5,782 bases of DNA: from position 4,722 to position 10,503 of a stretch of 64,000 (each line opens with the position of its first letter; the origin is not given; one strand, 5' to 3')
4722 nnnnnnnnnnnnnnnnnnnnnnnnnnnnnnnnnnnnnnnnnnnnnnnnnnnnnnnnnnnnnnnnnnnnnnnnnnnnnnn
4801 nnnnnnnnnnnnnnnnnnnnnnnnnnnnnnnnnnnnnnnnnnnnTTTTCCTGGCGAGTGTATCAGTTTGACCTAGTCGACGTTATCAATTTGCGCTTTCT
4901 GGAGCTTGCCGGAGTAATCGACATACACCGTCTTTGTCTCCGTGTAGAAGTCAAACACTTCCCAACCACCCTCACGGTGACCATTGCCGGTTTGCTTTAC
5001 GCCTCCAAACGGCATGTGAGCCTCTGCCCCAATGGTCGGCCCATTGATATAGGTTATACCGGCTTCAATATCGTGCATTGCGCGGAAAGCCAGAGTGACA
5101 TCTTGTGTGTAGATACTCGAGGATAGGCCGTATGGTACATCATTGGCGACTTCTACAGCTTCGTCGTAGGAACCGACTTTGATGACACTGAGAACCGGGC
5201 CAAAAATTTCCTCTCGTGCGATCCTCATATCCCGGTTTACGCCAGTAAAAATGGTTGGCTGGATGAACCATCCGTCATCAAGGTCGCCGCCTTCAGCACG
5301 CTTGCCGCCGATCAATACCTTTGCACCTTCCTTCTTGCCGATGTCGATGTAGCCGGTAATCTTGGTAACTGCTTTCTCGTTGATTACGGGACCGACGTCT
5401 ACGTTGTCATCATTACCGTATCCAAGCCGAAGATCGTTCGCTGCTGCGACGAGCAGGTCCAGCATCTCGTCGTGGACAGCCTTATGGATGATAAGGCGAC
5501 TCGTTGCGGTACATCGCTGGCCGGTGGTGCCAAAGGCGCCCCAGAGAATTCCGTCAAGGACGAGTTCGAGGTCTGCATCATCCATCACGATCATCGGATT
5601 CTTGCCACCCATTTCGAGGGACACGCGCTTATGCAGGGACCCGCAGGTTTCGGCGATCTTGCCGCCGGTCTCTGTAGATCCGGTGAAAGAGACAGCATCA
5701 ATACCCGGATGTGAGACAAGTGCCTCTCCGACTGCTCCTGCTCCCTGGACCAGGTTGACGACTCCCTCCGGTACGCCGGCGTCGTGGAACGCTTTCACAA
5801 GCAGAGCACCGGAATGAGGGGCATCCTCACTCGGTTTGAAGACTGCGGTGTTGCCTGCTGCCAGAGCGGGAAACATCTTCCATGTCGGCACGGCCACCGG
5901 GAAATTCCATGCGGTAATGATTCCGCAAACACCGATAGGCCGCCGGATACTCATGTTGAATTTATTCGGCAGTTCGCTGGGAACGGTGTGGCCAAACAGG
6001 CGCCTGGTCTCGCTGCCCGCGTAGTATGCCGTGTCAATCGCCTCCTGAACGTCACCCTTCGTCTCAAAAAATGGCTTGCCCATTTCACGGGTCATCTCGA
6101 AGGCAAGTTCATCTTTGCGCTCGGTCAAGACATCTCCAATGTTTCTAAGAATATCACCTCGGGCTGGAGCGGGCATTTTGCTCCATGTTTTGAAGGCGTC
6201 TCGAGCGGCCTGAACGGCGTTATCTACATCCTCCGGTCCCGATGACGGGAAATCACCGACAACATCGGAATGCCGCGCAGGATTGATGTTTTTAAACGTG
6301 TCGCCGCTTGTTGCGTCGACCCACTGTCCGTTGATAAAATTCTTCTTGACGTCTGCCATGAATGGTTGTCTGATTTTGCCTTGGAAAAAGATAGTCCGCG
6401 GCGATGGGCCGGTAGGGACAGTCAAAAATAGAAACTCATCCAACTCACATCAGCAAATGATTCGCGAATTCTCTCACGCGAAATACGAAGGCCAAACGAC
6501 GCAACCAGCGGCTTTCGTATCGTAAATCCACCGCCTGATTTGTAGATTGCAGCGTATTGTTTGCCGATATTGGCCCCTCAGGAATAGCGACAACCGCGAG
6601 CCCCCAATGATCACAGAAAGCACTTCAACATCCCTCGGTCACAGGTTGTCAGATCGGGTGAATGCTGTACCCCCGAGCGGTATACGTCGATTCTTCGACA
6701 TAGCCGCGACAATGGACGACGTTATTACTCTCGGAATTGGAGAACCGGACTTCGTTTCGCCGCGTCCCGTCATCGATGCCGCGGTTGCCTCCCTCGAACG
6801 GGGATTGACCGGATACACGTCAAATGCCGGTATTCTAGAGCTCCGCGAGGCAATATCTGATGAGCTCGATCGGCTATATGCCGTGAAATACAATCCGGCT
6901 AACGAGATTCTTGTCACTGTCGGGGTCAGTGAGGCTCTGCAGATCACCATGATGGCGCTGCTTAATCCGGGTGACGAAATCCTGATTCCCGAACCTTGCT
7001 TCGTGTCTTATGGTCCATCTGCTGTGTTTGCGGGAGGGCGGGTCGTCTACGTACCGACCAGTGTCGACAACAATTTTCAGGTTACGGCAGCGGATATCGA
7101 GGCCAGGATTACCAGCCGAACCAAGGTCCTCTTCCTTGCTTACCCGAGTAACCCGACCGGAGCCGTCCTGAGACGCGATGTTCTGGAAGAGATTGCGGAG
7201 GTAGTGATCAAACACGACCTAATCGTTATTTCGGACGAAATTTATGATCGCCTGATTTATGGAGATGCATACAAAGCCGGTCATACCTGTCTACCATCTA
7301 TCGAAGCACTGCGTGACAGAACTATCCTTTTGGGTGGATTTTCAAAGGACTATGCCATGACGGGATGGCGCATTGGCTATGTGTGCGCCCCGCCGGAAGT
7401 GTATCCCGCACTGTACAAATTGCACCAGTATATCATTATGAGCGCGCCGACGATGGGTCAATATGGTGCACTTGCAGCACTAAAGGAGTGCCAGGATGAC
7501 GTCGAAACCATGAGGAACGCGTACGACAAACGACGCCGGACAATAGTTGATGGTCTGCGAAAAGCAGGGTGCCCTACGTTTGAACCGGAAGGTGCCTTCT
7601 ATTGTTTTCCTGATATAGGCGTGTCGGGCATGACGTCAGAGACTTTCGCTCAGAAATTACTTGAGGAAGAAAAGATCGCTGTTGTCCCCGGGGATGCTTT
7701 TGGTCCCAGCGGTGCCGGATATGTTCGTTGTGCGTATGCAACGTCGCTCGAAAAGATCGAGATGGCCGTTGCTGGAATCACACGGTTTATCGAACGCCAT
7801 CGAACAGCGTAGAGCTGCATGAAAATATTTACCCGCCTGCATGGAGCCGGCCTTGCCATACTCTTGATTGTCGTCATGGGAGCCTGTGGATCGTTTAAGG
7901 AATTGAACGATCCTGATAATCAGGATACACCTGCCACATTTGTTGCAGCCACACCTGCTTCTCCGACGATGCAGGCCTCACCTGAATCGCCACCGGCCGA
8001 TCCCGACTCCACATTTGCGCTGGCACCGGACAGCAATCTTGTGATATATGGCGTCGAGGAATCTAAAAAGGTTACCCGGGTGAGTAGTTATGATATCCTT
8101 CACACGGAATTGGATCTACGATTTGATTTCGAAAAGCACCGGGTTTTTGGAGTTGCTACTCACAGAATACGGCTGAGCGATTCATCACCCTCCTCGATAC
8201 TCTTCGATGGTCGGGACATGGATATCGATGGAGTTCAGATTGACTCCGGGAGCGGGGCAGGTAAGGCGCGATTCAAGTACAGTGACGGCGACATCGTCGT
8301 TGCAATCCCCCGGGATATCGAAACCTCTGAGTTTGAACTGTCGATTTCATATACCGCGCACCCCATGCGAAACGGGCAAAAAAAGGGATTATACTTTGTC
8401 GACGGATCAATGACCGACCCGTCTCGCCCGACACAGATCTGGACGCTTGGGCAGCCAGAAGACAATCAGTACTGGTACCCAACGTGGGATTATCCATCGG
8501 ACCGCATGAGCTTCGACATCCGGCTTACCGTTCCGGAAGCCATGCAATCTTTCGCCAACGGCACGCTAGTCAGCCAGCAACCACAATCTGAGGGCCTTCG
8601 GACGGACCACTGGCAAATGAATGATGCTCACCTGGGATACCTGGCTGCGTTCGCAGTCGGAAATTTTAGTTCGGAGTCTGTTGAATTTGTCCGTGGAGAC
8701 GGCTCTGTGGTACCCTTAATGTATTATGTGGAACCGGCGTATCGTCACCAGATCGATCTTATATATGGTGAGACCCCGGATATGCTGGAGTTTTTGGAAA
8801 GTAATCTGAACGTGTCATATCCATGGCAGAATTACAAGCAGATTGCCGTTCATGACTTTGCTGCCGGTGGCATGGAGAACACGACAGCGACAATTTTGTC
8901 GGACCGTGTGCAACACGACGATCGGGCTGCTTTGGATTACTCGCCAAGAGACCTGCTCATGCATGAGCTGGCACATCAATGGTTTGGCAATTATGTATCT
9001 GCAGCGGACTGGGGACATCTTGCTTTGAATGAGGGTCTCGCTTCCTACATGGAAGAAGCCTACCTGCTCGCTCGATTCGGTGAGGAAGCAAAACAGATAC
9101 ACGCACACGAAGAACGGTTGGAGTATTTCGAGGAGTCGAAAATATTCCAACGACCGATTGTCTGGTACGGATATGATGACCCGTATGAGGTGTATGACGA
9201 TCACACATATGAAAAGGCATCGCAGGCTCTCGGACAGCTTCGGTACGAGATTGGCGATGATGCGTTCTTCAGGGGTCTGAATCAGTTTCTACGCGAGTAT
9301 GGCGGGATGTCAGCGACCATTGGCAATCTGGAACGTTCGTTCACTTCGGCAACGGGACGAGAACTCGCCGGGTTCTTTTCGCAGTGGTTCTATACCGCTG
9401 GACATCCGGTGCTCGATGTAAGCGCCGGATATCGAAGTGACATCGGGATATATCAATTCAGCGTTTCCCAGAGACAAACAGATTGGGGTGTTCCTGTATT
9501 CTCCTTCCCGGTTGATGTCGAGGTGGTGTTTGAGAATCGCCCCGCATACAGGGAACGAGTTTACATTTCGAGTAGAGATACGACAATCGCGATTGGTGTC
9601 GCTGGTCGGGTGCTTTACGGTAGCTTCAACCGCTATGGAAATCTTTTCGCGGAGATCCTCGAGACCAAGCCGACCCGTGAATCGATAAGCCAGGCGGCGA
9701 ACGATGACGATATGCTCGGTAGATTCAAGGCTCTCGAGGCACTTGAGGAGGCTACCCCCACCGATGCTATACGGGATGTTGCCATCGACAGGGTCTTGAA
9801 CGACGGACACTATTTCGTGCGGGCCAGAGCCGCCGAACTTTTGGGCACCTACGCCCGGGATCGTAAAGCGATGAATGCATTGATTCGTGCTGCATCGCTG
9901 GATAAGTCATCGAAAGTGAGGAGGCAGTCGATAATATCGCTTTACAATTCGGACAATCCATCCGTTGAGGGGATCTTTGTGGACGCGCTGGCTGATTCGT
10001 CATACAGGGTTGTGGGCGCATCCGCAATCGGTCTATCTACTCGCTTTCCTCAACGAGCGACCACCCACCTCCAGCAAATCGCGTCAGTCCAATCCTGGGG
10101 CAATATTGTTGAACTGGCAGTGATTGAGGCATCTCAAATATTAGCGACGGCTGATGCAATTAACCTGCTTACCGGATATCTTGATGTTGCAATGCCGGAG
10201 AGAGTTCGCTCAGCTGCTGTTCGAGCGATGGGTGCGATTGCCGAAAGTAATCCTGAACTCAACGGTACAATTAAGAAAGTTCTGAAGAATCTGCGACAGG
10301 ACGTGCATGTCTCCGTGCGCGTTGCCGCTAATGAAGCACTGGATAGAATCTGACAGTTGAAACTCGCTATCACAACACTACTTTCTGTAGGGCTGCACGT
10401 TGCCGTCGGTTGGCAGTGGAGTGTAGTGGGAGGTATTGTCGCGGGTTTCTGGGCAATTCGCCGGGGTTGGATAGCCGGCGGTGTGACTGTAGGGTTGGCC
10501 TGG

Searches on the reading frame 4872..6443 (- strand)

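Call 78: search_protein_families(library=pfam, proteins=[window:4872-6443:-], max_evalue=0.001)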
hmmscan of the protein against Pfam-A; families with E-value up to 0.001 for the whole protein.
window:4872-6443:- (523 aa): 1 family
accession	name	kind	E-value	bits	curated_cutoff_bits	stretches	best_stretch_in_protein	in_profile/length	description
PF00171.27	Aldedh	-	2.3e-175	584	23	1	41-506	1-461/461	Aldehyde dehydrogenase family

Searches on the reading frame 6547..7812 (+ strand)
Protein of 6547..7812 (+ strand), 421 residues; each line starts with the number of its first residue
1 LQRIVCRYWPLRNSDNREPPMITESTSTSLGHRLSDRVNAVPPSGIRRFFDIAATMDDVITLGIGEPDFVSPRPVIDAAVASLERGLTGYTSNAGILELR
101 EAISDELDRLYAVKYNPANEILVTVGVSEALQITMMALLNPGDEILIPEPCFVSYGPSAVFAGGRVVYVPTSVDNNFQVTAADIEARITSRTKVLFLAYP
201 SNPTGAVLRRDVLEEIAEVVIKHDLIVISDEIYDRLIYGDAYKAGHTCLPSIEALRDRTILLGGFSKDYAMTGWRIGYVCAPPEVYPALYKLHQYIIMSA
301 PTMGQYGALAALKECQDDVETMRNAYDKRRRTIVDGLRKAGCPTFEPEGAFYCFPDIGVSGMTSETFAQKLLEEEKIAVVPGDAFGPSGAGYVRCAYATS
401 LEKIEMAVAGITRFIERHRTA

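Call 78: search_protein_families(library=pfam, proteins=[window:6547-7812:+], max_evalue=0.001)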
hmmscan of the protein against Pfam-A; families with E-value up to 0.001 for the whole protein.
window:6547-7812:+ (421 aa): 6 families
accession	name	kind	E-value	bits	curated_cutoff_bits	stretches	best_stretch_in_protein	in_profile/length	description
PF00155.27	Aminotran_1_2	-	1.6e-74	251.7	19.7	1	58-410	2-360/361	Aminotransferase class I and II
PF01041.23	DegT_DnrJ_EryC1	-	4.9e-08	33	19.8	1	122-230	43-145/360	DegT/DnrJ/EryC1/StrS aminotransferase family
PF01053.26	Cys_Met_Meta_PP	-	5.6e-06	25.6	27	1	121-231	71-174/381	Cys/Met metabolism PLP-dependent enzyme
PF00266.25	Aminotran_5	-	7.6e-06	25.6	21.5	1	116-230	59-175/371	Aminotransferase class-V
PF01276.26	OKR_DC_1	-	1.7e-05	24.2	27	1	105-181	69-144/417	Orn/Lys/Arg decarboxylase, major domain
PF01212.27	Beta_elim_lyase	-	0.00029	20.7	27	1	124-230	53-168/288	Beta-eliminating lyase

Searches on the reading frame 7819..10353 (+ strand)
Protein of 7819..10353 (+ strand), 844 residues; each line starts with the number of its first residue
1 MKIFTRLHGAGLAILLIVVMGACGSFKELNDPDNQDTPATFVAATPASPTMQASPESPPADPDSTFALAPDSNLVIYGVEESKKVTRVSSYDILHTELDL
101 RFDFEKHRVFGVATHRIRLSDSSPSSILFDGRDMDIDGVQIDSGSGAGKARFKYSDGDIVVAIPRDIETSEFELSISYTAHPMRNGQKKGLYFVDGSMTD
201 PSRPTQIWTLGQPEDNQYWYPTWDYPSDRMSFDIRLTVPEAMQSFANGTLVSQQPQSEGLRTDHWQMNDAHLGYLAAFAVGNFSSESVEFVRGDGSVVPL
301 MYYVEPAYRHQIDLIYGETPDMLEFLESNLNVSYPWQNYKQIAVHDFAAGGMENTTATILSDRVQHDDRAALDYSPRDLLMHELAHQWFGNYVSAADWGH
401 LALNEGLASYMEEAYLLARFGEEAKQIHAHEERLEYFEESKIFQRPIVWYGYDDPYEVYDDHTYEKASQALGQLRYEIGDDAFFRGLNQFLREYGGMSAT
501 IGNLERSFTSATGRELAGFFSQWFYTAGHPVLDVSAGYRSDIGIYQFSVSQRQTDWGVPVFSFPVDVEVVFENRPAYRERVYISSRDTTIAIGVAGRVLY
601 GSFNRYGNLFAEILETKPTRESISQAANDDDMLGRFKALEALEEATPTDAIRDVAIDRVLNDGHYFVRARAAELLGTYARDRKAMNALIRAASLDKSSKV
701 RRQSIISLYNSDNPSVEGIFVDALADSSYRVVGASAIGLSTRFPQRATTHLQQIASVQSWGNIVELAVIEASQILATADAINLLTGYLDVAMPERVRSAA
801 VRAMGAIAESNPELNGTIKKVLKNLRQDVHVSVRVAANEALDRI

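Call 77: search_protein_families(library=pfam, proteins=[window:7819-10353:+], max_evalue=0.001)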
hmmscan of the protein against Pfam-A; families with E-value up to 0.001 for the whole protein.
window:7819-10353:+ (844 aa): 4 families
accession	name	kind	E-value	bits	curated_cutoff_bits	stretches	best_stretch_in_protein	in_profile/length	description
PF01433.26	Peptidase_M1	-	8.4e-40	137.1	27.7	1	319-523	6-218/218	Peptidase family M1 domain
PF17900.6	Peptidase_M1_N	-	2.5e-16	60.8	25.8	1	95-269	4-180/186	Peptidase M1 N-terminal domain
PF13646.12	HEAT_2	-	5.5e-12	46.2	27.7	1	655-737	4-84/88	HEAT repeats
PF02985.28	HEAT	-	3.2e-07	30.4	23.5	0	659-679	8-28/31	HEAT repeat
